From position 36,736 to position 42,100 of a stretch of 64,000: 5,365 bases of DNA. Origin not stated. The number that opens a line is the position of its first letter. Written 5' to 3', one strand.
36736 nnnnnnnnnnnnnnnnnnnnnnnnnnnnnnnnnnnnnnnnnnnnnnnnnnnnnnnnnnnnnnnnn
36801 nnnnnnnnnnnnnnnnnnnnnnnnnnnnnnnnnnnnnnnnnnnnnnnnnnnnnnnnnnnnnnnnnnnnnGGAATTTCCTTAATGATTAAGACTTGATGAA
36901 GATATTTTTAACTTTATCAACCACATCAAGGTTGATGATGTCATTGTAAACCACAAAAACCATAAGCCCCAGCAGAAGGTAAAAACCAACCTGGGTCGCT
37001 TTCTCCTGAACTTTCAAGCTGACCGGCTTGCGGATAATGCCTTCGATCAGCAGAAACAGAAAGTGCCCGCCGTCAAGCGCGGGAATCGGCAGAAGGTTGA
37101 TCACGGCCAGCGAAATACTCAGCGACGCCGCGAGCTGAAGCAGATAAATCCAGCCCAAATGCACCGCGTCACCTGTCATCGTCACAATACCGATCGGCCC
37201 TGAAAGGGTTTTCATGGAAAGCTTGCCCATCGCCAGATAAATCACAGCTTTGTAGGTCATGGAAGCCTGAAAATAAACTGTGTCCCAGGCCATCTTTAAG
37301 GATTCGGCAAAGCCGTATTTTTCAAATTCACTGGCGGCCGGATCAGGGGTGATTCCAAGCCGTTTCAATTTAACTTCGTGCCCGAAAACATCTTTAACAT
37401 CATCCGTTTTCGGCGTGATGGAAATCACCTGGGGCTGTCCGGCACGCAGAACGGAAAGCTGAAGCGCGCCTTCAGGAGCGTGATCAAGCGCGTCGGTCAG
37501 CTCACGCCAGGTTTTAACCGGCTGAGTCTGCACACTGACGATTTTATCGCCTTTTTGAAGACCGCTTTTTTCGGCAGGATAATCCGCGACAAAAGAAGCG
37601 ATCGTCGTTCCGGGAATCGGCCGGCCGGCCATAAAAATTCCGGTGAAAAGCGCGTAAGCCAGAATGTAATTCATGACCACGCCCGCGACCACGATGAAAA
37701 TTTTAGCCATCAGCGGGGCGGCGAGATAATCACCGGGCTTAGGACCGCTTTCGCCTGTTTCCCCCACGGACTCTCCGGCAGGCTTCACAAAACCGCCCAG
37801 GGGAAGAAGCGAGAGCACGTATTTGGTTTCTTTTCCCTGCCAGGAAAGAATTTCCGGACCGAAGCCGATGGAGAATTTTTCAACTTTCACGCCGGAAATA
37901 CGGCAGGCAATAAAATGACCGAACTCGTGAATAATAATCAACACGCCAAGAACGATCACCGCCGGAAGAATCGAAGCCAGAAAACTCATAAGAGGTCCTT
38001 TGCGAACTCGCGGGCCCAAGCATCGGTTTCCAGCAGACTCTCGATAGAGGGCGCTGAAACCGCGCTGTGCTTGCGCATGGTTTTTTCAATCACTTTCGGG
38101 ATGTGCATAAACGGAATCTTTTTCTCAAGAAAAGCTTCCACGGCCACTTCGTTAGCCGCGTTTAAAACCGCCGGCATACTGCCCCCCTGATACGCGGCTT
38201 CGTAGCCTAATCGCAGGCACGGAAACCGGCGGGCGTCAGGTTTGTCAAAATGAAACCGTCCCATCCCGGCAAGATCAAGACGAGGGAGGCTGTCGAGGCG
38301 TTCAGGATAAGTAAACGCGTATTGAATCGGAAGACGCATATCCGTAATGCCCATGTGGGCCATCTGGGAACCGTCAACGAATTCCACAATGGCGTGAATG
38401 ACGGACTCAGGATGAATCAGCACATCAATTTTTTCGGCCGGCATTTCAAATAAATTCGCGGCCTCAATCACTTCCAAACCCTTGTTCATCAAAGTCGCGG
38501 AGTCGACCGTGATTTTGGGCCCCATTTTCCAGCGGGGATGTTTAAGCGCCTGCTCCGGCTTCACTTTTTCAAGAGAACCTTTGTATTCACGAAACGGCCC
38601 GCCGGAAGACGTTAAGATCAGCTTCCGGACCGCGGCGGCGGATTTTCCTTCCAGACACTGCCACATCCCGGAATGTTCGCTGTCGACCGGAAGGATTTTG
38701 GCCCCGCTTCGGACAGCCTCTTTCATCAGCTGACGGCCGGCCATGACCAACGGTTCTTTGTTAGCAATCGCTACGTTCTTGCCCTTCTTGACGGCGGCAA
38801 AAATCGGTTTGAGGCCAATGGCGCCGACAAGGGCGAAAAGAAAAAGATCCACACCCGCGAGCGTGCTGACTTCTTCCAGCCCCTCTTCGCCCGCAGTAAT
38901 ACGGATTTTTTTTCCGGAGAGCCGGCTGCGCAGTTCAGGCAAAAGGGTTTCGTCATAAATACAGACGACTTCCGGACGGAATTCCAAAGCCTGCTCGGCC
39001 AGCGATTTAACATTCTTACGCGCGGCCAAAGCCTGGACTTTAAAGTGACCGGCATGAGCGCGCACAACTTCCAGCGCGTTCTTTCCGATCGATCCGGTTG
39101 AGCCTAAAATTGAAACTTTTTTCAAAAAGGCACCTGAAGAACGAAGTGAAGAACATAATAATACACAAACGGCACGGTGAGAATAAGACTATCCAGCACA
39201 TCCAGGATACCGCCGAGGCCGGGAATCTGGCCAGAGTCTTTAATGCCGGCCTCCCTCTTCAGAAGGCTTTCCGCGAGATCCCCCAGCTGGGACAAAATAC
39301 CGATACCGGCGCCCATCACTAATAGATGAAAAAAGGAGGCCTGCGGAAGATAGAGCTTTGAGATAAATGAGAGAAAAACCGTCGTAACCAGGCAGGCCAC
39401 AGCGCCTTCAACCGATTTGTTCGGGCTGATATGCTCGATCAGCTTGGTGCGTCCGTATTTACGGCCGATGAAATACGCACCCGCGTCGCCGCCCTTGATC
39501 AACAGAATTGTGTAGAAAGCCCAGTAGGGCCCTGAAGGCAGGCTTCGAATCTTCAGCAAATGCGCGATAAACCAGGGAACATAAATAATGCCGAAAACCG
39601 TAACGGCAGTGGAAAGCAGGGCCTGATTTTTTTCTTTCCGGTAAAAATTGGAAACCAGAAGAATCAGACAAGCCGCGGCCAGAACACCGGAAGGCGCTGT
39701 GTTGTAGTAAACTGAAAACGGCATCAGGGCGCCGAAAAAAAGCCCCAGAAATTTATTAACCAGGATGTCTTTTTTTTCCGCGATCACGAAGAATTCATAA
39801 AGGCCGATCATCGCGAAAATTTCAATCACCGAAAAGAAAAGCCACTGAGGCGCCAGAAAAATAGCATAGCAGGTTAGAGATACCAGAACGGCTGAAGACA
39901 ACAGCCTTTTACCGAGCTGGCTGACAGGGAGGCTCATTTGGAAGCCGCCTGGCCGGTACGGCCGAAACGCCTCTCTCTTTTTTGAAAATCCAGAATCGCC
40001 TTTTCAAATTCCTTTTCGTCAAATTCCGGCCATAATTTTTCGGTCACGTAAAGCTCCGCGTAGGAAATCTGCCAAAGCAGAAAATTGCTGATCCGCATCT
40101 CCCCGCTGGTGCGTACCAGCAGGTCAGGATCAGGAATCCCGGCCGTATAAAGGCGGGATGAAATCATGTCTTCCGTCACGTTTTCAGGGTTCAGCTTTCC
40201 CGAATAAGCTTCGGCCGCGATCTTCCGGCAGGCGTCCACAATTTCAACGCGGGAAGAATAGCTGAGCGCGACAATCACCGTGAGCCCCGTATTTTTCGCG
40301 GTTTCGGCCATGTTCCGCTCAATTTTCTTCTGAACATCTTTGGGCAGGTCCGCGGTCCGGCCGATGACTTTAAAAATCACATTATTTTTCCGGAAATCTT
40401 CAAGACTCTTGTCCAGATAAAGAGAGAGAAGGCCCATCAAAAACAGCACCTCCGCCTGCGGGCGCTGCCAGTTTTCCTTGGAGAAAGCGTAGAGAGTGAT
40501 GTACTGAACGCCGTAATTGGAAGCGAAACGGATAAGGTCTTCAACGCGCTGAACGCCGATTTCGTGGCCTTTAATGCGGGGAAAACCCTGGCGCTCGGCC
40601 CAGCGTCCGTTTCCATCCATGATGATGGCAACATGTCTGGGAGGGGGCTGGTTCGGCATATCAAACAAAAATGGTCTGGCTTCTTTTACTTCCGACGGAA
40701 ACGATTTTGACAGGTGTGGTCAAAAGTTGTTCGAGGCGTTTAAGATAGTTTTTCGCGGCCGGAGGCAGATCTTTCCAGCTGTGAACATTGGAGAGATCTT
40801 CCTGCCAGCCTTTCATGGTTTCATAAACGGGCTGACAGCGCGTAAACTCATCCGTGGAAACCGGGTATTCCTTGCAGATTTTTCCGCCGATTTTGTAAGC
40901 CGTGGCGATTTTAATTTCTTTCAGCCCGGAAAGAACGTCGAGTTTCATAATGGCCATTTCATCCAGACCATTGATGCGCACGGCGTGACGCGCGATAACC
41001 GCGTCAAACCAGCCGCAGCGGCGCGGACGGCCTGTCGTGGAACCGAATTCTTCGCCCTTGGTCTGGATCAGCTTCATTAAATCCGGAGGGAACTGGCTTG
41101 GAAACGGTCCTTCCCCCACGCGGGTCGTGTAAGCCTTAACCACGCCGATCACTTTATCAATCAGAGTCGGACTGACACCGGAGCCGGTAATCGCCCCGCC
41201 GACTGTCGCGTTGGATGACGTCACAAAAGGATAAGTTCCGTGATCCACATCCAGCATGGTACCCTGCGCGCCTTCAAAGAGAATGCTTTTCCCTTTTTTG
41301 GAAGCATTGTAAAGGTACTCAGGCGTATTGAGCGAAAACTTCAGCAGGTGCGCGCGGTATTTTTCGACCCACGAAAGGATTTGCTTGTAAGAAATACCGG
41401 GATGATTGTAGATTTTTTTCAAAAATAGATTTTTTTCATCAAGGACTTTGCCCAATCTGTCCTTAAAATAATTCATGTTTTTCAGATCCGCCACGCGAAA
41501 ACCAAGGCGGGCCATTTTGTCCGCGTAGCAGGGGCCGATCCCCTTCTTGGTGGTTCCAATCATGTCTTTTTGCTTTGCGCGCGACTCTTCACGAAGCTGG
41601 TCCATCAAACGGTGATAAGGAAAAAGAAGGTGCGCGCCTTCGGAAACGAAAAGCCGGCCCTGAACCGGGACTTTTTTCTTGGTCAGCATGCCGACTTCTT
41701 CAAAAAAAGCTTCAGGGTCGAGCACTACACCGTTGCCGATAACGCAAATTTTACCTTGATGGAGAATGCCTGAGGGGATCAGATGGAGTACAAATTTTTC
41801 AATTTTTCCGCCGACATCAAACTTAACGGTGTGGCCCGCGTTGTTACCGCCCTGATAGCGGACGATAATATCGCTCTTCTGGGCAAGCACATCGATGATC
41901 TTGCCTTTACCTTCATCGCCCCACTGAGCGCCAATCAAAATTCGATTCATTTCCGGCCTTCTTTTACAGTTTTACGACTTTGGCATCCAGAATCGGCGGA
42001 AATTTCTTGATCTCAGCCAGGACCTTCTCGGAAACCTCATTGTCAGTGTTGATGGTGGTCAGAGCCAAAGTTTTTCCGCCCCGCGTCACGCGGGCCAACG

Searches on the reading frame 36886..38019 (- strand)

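Call 113: search_protein_families(library=pfam, proteins=[window:36886-38019:-], max_evalue=0.00001)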
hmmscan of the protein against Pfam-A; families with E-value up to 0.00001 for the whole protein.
window:36886-38019:- (377 aa): 2 families
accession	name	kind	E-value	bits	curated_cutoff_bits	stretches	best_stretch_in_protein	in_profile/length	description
PF02163.28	Peptidase_M50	-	3.5e-64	216.6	27.2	1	20-351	2-220/221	Peptidase family M50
PF13180.12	PDZ_2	-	2.8e-07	31.1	27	1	137-201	13-78/80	PDZ domain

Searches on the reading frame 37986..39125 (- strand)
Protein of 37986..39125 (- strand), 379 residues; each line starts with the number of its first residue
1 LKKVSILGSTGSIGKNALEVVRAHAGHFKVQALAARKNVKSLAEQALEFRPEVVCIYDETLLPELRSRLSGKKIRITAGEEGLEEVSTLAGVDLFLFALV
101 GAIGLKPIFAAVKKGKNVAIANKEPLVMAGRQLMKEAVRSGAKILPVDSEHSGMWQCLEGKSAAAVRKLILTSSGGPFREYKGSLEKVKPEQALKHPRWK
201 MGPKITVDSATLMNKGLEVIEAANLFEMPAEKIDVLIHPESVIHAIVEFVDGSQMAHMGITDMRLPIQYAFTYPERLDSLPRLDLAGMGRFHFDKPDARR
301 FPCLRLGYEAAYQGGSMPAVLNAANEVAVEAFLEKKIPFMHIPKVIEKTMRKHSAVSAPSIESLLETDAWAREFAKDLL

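Call 113: search_protein_families(library=pfam, proteins=[window:37986-39125:-], max_evalue=0.00001)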
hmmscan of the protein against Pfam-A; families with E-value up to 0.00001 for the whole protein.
window:37986-39125:- (379 aa): 3 families
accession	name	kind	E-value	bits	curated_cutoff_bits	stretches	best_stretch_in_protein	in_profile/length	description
PF13288.12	DXPR_C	-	3.8e-44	150.1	27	1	258-373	1-114/115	DXP reductoisomerase C-terminal domain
PF02670.22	DXP_reductoisom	-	1.1e-40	139.8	21.7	1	4-130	1-129/129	1-deoxy-D-xylulose 5-phosphate reductoisomerase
PF08436.17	DXP_redisom_C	-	8e-37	125.7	26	1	144-226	1-84/84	1-deoxy-D-xylulose 5-phosphate reductoisomerase C-terminal domain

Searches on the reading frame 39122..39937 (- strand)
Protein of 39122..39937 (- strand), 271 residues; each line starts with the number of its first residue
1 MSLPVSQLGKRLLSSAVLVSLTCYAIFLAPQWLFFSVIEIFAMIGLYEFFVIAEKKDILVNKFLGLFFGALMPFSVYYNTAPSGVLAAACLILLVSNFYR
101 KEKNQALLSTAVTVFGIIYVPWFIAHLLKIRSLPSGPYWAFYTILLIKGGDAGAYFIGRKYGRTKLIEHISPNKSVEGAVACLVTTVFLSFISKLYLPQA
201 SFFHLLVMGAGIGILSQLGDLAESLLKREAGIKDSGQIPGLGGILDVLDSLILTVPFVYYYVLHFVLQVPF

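Call 113: search_protein_families(library=pfam, proteins=[window:39122-39937:-], max_evalue=0.00001)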
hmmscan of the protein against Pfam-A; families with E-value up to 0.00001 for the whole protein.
window:39122-39937:- (271 aa): 1 family
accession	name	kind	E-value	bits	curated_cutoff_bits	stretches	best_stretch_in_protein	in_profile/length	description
PF01148.25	CTP_transf_1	-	1.8e-54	185.8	24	1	10-263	2-262/264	Cytidylyltransferase family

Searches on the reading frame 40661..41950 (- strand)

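Call 113: search_protein_families(library=pfam, proteins=[window:40661-41950:-], max_evalue=0.00001)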
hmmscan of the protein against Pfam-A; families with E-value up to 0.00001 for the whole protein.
window:40661-41950:- (429 aa): 1 family
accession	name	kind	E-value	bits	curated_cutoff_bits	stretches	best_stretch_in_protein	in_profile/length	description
PF00709.27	Adenylsucc_synt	-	2.7e-178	593.4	27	1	4-427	1-416/416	Adenylosuccinate synthetase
